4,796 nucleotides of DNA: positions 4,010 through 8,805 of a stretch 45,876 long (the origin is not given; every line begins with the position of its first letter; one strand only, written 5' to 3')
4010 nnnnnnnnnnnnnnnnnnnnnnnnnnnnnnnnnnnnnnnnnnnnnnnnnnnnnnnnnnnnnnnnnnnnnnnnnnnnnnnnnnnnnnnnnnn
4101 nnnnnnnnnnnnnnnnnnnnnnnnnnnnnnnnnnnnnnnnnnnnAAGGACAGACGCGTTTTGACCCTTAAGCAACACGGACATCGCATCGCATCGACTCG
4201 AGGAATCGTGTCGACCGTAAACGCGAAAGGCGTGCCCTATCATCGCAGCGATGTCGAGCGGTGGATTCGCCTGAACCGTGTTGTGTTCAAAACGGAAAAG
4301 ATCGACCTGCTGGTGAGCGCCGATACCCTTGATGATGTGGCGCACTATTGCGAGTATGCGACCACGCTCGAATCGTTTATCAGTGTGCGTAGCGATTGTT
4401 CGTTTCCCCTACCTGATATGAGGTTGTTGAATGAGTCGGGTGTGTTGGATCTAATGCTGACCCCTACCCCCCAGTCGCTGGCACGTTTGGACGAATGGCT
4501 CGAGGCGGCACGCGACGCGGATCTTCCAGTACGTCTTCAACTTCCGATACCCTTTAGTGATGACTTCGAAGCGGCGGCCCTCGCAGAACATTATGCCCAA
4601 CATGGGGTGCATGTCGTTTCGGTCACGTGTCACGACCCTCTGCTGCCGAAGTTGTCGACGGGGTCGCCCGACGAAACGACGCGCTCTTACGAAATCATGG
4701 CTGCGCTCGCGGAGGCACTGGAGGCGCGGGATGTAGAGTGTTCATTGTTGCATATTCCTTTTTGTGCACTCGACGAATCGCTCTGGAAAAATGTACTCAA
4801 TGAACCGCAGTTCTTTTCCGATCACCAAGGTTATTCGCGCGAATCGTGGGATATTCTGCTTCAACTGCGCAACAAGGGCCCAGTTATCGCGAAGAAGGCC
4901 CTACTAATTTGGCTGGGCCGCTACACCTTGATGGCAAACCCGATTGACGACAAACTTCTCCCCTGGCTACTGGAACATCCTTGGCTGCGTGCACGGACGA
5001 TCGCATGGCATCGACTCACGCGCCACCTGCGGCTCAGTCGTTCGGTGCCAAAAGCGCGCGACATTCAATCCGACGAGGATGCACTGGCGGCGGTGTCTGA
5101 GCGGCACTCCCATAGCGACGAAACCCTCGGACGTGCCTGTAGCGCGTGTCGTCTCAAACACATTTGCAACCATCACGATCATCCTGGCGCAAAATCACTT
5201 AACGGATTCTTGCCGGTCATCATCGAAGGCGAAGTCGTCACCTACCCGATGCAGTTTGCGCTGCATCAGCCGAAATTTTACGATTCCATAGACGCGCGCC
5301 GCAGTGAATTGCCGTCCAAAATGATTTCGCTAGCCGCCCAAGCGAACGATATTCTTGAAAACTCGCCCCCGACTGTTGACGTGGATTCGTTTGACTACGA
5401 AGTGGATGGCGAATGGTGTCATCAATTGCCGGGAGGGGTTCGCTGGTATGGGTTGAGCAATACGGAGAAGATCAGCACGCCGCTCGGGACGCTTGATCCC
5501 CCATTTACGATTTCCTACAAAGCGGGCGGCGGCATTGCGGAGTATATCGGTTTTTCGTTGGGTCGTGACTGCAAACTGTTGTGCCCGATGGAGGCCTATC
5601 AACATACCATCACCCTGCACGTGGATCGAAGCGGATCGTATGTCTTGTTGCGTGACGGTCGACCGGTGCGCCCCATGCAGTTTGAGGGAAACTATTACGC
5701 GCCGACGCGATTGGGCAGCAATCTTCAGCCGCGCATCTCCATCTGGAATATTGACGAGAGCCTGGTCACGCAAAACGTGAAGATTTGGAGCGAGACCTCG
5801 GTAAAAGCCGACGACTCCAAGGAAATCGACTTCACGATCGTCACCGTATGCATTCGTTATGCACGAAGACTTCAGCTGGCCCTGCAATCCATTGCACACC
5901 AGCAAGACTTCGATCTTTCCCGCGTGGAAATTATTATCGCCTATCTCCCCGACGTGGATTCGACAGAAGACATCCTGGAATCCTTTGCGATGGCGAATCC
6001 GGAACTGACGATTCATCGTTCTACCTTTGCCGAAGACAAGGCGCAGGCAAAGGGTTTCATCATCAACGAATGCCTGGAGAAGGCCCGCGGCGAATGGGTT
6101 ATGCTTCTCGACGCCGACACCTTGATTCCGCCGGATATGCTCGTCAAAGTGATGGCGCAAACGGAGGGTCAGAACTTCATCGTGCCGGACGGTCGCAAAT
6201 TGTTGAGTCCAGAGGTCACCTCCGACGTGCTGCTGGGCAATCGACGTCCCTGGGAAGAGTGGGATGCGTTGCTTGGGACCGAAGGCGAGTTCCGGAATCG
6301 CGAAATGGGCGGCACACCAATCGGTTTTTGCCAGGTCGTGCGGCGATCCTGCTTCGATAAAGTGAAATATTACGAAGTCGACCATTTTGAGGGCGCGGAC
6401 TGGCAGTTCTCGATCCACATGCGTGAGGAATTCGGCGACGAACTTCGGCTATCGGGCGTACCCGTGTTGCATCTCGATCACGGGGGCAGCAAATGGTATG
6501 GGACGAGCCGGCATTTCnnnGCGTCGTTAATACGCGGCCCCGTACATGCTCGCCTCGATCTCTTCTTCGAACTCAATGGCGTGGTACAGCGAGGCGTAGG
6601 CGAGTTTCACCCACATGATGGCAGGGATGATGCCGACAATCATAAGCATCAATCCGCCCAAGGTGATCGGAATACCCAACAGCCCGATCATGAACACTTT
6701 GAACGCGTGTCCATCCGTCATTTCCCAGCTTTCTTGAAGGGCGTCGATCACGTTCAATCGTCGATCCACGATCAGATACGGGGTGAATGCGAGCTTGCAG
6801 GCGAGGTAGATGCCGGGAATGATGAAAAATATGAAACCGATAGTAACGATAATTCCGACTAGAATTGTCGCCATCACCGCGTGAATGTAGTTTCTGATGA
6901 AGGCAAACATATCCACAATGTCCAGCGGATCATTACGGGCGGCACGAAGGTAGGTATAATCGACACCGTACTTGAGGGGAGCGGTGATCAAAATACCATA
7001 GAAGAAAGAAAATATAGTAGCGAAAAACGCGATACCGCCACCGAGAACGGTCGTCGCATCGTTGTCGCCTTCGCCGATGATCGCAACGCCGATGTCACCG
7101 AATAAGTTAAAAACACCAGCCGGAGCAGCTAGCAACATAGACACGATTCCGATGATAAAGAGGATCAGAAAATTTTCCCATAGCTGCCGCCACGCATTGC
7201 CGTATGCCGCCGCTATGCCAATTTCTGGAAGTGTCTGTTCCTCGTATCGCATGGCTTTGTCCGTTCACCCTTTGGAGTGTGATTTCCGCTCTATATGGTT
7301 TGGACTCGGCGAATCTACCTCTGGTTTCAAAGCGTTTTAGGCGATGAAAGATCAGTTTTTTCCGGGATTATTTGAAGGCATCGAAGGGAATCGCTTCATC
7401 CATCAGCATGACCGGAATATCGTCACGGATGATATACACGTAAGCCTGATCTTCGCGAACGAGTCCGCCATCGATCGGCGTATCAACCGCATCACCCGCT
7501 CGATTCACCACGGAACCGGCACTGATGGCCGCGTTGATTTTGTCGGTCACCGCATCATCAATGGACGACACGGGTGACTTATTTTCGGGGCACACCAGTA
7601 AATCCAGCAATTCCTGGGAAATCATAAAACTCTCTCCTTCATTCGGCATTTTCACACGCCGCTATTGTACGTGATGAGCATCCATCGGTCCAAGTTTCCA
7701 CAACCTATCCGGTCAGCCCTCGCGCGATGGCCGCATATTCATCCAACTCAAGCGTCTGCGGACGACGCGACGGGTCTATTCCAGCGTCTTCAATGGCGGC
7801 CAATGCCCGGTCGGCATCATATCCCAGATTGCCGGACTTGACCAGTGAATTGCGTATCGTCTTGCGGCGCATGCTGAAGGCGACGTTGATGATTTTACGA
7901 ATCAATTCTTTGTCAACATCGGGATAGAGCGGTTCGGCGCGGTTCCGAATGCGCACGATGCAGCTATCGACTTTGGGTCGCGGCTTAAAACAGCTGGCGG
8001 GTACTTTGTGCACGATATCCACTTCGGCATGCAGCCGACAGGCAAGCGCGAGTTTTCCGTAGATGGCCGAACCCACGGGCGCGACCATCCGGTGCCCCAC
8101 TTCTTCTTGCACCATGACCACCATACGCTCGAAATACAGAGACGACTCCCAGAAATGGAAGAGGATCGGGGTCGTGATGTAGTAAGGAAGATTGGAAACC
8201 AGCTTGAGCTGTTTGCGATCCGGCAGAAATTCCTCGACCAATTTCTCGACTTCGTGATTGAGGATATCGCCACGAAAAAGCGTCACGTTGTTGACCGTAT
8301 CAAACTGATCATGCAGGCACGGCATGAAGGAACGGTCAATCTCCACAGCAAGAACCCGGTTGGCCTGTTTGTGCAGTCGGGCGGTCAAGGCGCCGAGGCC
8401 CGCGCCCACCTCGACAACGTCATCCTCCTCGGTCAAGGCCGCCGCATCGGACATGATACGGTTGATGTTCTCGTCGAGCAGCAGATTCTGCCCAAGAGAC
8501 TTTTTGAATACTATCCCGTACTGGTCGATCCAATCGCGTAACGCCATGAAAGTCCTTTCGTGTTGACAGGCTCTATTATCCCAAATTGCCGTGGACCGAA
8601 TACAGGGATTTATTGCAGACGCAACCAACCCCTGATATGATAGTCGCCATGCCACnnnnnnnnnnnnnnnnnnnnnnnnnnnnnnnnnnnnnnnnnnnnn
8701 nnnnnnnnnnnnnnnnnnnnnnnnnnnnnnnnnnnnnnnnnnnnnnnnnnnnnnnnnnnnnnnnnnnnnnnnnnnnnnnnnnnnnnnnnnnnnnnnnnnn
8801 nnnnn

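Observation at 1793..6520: Tandem paralogous 785-aa proteins fusing a degenerate radical-SAM-like barrel, a conserved Cys/His cluster, an unknown beta domain and a GT2 glycosyltransferase domain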

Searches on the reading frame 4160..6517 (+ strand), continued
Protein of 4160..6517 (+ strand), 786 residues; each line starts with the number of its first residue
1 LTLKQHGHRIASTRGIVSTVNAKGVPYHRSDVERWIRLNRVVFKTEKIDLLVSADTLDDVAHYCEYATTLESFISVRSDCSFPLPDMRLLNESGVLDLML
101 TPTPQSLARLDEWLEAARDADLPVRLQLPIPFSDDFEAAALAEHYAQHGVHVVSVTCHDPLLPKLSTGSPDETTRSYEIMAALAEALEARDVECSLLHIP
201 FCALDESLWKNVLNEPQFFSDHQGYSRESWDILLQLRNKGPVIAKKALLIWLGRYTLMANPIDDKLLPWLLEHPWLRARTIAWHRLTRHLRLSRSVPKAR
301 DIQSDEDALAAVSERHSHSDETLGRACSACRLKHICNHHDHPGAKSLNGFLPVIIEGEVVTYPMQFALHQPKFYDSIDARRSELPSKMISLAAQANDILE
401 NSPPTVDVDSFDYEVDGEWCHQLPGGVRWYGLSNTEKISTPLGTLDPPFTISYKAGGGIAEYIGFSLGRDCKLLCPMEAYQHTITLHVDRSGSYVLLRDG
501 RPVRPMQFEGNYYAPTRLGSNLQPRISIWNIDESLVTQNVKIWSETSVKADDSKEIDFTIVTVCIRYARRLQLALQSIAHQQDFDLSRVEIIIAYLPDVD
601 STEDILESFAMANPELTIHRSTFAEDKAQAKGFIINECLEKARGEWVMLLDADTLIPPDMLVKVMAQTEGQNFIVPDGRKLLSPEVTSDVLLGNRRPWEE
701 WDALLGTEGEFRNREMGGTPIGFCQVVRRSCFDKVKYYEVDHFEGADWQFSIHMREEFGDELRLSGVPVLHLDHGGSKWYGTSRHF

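Call 79: search_protein_families(library=ncbifam, proteins=[L001:14980-16185:-, L006:6658-7932:+, L072:14799-15272:+, L009:3321-4337:+, L068:6210-8363:+, L072:8666-9874:+, L002:12371-13405:+], max_evalue=0.00001)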
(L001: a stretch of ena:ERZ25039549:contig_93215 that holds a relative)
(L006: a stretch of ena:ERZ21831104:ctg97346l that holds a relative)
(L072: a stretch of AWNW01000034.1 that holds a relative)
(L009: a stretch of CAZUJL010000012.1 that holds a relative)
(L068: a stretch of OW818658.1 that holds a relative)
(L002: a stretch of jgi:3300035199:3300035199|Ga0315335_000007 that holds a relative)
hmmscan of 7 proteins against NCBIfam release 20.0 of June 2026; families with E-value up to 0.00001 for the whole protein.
L001:14980-16185:- (401 aa): 45 families (the best 25 are shown)
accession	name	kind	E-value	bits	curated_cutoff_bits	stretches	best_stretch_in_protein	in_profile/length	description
NF045574.1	sacti_mat_StsB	exception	2.8e-24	85.8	625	1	38-227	96-266/466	StsB family radical SAM/SPASM domain sactipeptide maturase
TIGR04051.1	rSAM_NirJ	equivalog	7.8e-22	77.7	515.45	1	42-189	6-142/354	heme d1 biosynthesis radical SAM protein NirJ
TIGR04053.2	TIGR04053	equivalog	3e-21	76.1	395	1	41-360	11-335/366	TIGR04053 family radical SAM/SPASM domain-containing protein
TIGR04250.1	SCM_rSAM_ScmE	equivalog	2.4e-20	72.7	400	1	42-187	7-142/358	SynChlorMet cassette radical SAM/SPASM protein ScmE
TIGR04545.1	rSAM_ahbD_hemeb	equivalog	1.7e-19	70.5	500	1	42-365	4-309/339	heme b synthase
TIGR04347.1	pseudo_SAM_Halo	equivalog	5.3e-19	68.7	525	1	42-211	42-200/390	TIGR04347 family pseudo-SAM/SPASM protein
TIGR04054.1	rSAM_NirJ1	equivalog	5.3e-19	68.1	650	1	42-183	40-170/387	putative heme d1 biosynthesis radical SAM protein NirJ1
TIGR04317.1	W_rSAM_matur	equivalog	1e-18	67.6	380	1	41-224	7-178/349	tungsten cofactor oxidoreductase radical SAM maturase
TIGR04055.1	rSAM_NirJ2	equivalog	1.6e-18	67.4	500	1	43-361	5-295/326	putative heme d1 biosynthesis radical SAM protein NirJ2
TIGR04546.1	rSAM_ahbC_deAc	equivalog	3e-17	62.5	650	1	42-182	43-172/390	12,18-didecarboxysiroheme deacetylase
NF050035.1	rSAM_WgK_link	exception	4.6e-16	58.8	650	1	43-186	14-147/367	radical SAM/SPASM peptide maturase WgkB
TIGR03961.1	rSAM_PTO1314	hypoth_equivalog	1.3e-15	57.5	306.05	1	47-222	32-183/332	PTO1314 family radical SAM protein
NF033640.1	N_Twi_rSAM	subfamily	2e-14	53.5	170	1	45-218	118-296/398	twitch domain-containing radical SAM protein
TIGR04311.1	rSAM_Geo_metal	subfamily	5.8e-14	52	400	1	41-224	6-181/423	radical SAM/SPASM family putative metalloenzyme maturase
TIGR03962.1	mycofact_rSAM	equivalog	6.4e-14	51.9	265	1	42-224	16-180/339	mycofactocin radical SAM maturase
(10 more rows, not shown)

L006:6658-7932:+ (424 aa): 51 families (the best 25 are shown)
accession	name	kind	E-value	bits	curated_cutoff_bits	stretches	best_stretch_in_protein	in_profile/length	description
TIGR04545.1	rSAM_ahbD_hemeb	equivalog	3.6e-25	89.1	500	1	25-224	6-200/339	heme b synthase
TIGR04347.1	pseudo_SAM_Halo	equivalog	4.6e-21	75.5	525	1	19-198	37-211/390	TIGR04347 family pseudo-SAM/SPASM protein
TIGR04055.1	rSAM_NirJ2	equivalog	1e-20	74.6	500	1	27-240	8-212/326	putative heme d1 biosynthesis radical SAM protein NirJ2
TIGR03977.1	rSAM_pair_HxsC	equivalog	6.1e-20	71.3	267.9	1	22-251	28-255/292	His-Xaa-Ser system radical SAM maturase HxsC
TIGR04051.1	rSAM_NirJ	equivalog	2.8e-19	69.3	515.45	1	25-218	8-194/354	heme d1 biosynthesis radical SAM protein NirJ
TIGR04546.1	rSAM_ahbC_deAc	equivalog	4.7e-19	68.4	650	1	22-184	41-198/390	12,18-didecarboxysiroheme deacetylase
TIGR04054.1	rSAM_NirJ1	equivalog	7.5e-19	67.6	650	1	25-162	42-173/387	putative heme d1 biosynthesis radical SAM protein NirJ1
TIGR02668.1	moaA_archaeal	equivalog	1.2e-18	67.1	325.25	1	25-243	16-228/303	GTP 3',8-cyclase MoaA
TIGR04053.2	TIGR04053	equivalog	1.4e-18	67.4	395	1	25-203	14-190/366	TIGR04053 family radical SAM/SPASM domain-containing protein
TIGR02109.1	PQQ_syn_pqqE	equivalog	8e-18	64.5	381.35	1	27-200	15-183/358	pyrroloquinoline quinone biosynthesis protein PqqE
TIGR02666.1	moaA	equivalog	1.2e-17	64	284.05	1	27-239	18-230/336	GTP 3',8-cyclase MoaA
TIGR04251.1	SCM_rSAM_ScmF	equivalog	2.1e-16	60.3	400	1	23-215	8-198/353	SynChlorMet cassette radical SAM/SPASM protein ScmF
NF038332.1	rSAM_rare_HxsC4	exception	5e-16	58.8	500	1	21-250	16-245/335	radical SAM protein HxsC4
TIGR04340.1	rSAM_ACGX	hypoth_equivalog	6.8e-15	55.1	400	1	25-240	9-220/341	radical SAM/SPASM domain protein, ACGX system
NF001199.0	PRK00164.2-1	equivalog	1.7e-14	53.7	231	1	25-239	18-227/308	GTP 3',8-cyclase MoaA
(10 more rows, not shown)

L072:14799-15272:+ (158 aa): 0 families

L009:3321-4337:+ (339 aa): 0 families

L068:6210-8363:+ (718 aa): 175 families (the best 25 are shown)
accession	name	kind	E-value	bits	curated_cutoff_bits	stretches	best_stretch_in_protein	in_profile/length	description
NF010065.0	PRK13545.1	equivalog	1.9e-56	191.9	538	1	69-265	39-234/549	teichoic acids export protein ATP-binding subunit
NF010066.0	PRK13546.1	equivalog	3.5e-48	164.2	320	1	69-261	39-230/264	teichoic acids export ABC transporter ATP-binding subunit TagH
NF050108.1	galactan_ABC_ATP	equivalog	2.6e-47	161.1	400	1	64-265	39-240/244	galactan export ABC transporter ATP-binding subunit Wzt/RfbE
TIGR01188.1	drrA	subfamily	1.4e-30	106.7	312.45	1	68-259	7-209/302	daunorubicin resistance ABC transporter, ATP-binding protein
NF010060.0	PRK13537.1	equivalog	1.6e-23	83.1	521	1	73-263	34-235/314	nodulation factor ABC transporter ATP-binding protein NodI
TIGR04521.1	ECF_ATPase_2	equivalog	1.8e-23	83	330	2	61-117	11-68/279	energy-coupling factor transporter ATPase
TIGR02769.1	nickel_nikE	equivalog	7.6e-23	81.3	332.55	2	166-255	142-232/265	nickel import ATP-binding protein NikE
NF010059.0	PRK13536.1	equivalog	7.6e-23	80.8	549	1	73-263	62-263/342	nodulation factor ABC transporter ATP-binding protein NodI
NF007739.0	PRK10419.1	subfamily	1.1e-22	80.8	354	2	165-254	142-232/268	nickel ABC transporter ATP-binding protein NikE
TIGR01288.1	nodI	equivalog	7e-22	77.8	424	1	73-264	23-225/303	nodulation factor ABC transporter ATP-binding protein NodI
TIGR03375.1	type_I_sec_LssB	subfamily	7.1e-22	77.5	693.1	2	67-113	480-526/696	type I secretion system permease/ATPase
TIGR02142.1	modC_ABC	equivalog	2e-21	76.6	285.05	1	74-260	17-218/353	molybdenum ABC transporter ATP-binding protein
TIGR03873.1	F420-0_ABC_ATP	hypoth_equivalog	2.3e-21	76.2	372.4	2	143-258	106-221/256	putative F420-0 ABC transporter ATP-binding protein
TIGR04520.1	ECF_ATPase_1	equivalog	3.3e-21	75.9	315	2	67-116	15-64/269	energy-coupling factor transporter ATPase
TIGR01186.1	proV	subfamily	5.7e-21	75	326.6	1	68-256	7-212/363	betaine/proline/choline family ABC transporter ATP-binding protein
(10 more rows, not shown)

L072:8666-9874:+ (403 aa): 50 families (the best 25 are shown)
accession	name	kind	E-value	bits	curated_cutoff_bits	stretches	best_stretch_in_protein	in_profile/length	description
NF033640.1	N_Twi_rSAM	subfamily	1.5e-23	83.6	170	1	52-268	108-350/398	twitch domain-containing radical SAM protein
TIGR03962.1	mycofact_rSAM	equivalog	9.9e-19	67.7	265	1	59-206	16-167/339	mycofactocin radical SAM maturase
TIGR04053.2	TIGR04053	equivalog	3.8e-17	62.6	395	1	54-214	12-175/366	TIGR04053 family radical SAM/SPASM domain-containing protein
TIGR03977.1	rSAM_pair_HxsC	equivalog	5.8e-17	61.5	267.9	1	57-212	27-190/292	His-Xaa-Ser system radical SAM maturase HxsC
TIGR04054.1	rSAM_NirJ1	equivalog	6.6e-16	57.9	650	1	60-209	41-194/387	putative heme d1 biosynthesis radical SAM protein NirJ1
NF045574.1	sacti_mat_StsB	exception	1.2e-15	57.4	625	1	53-340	94-373/466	StsB family radical SAM/SPASM domain sactipeptide maturase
TIGR04317.1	W_rSAM_matur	equivalog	4.2e-15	55.7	380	1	56-309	5-259/349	tungsten cofactor oxidoreductase radical SAM maturase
TIGR03942.1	sulfatase_rSAM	equivalog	5.6e-15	55.3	349.45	1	62-350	8-316/363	anaerobic sulfatase maturase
TIGR04403.1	rSAM_skfB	equivalog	1.3e-14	53.8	300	1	57-205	106-257/402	sporulation killing factor system radical SAM maturase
TIGR03470.1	HpnH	equivalog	1.9e-14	53.4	225.05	1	63-269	36-248/318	adenosyl-hopene transferase HpnH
TIGR04051.1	rSAM_NirJ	equivalog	2.3e-14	53.2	515.45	1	64-204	11-155/354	heme d1 biosynthesis radical SAM protein NirJ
TIGR04250.1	SCM_rSAM_ScmE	equivalog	2.5e-14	52.9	400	1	57-203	5-156/358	SynChlorMet cassette radical SAM/SPASM protein ScmE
NF049973.1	radical_Rv1681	equivalog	1.4e-13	50.5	380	1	64-208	81-229/326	Rv1681 family radical SAM protein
TIGR02666.1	moaA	equivalog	1.9e-13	50.1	284.05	1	56-207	11-174/336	GTP 3',8-cyclase MoaA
NF038283.1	viperin_w_prok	equivalog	2.2e-13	50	180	1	61-206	8-171/281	viperin family antiviral radical SAM protein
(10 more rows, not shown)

L002:12371-13405:+ (345 aa): 40 families (the best 25 are shown)
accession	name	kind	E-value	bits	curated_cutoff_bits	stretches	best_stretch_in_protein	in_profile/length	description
TIGR04317.1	W_rSAM_matur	equivalog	1.7e-29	103.1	380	1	43-307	5-291/349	tungsten cofactor oxidoreductase radical SAM maturase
TIGR04311.1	rSAM_Geo_metal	subfamily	3.4e-20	72.5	400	1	40-222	1-182/423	radical SAM/SPASM family putative metalloenzyme maturase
NF045574.1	sacti_mat_StsB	exception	7.3e-18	64.6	625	2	45-180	99-229/466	StsB family radical SAM/SPASM domain sactipeptide maturase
TIGR04321.1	spiroSPASM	subfamily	5.5e-17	61.6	250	1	30-182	219-379/510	spiro-SPASM protein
NF033640.1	N_Twi_rSAM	subfamily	8.5e-17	61.3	170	2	264-338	3-72/398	twitch domain-containing radical SAM protein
TIGR04545.1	rSAM_ahbD_hemeb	equivalog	7.3e-16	58.5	500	1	50-250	8-198/339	heme b synthase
NF050035.1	rSAM_WgK_link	exception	2.7e-15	56.3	650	1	39-223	6-180/367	radical SAM/SPASM peptide maturase WgkB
TIGR04250.1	SCM_rSAM_ScmE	equivalog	3e-12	46.1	400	1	46-205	7-156/358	SynChlorMet cassette radical SAM/SPASM protein ScmE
TIGR04054.1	rSAM_NirJ1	equivalog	5.4e-12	45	650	1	35-216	30-199/387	putative heme d1 biosynthesis radical SAM protein NirJ1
TIGR03962.1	mycofact_rSAM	equivalog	7.4e-12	45.1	265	1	43-221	13-180/339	mycofactocin radical SAM maturase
NF001199.0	PRK00164.2-1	equivalog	1.3e-11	44.2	231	1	49-217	19-178/308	GTP 3',8-cyclase MoaA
TIGR04055.1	rSAM_NirJ2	equivalog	1.4e-11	44.5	500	1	50-247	8-194/326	putative heme d1 biosynthesis radical SAM protein NirJ2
TIGR02666.1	moaA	equivalog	3.8e-11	42.5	284.05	1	51-217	19-183/336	GTP 3',8-cyclase MoaA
TIGR03470.1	HpnH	equivalog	5.8e-11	42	225.05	1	30-179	16-158/318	adenosyl-hopene transferase HpnH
TIGR04426.1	rSAM_desII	equivalog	8.7e-11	41.2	450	1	32-187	104-260/468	dTDP-4-amino-4,6-dideoxy-D-glucose ammonia-lyase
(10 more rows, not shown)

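Call 84: find_related_loci(query=A1, collection=viral_contigs, flank=3000)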
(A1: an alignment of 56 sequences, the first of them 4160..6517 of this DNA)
Query A1 (786 aa) in viral_contigs; peptide patterns used: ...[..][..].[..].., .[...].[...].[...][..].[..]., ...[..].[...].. (x = any residue, [..] = any of these).
75 stretches matched a pattern; 4 encode a relative of the query (tblastn E <= 1e-3); 4 distinct loci.
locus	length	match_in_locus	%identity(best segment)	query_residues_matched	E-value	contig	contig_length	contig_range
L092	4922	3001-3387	32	559-703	6e-7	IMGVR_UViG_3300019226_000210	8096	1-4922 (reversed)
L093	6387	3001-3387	31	559-703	1e-6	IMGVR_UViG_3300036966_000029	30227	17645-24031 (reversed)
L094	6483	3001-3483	21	529-683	3e-6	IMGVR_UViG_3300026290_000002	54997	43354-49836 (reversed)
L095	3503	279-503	28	590-670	1e-5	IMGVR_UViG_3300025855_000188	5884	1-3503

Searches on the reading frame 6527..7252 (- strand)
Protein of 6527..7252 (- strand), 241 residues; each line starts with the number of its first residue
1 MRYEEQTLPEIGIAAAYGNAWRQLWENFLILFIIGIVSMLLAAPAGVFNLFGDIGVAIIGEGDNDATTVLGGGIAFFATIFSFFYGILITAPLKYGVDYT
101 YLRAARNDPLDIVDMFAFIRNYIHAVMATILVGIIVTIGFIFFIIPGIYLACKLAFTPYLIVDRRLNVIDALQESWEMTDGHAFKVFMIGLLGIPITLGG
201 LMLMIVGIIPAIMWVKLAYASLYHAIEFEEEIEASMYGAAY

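Call 16: search_protein_families(library=pfam, proteins=[window:6527-7252:-], max_evalue=0.001)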
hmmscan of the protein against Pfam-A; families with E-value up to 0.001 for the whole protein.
window:6527-7252:- (241 aa): 3 families
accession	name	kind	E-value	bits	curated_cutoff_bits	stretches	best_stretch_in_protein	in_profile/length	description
PF06790.16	UPF0259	-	1.1e-06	29.1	31.4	1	129-179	137-187/248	Uncharacterised protein family (UPF0259)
PF10110.14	GPDPase_memb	-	1.3e-05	24.6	29.6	1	132-212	162-242/321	Membrane domain of glycerophosphoryl diester phosphodiesterase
PF06161.16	DUF975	-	3.2e-05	24.4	34.8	1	131-226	141-239/243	Protein of unknown function (DUF975)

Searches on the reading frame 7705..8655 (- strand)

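Call 16: search_protein_families(library=pfam, proteins=[window:7705-8655:-], max_evalue=0.001)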
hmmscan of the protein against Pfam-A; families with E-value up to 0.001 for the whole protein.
window:7705-8655:- (316 aa): 1 family
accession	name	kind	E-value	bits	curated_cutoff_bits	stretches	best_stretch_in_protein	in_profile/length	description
PF00398.26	RrnaAD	-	2.3e-55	188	24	1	50-275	4-227/263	Ribosomal RNA adenine dimethylase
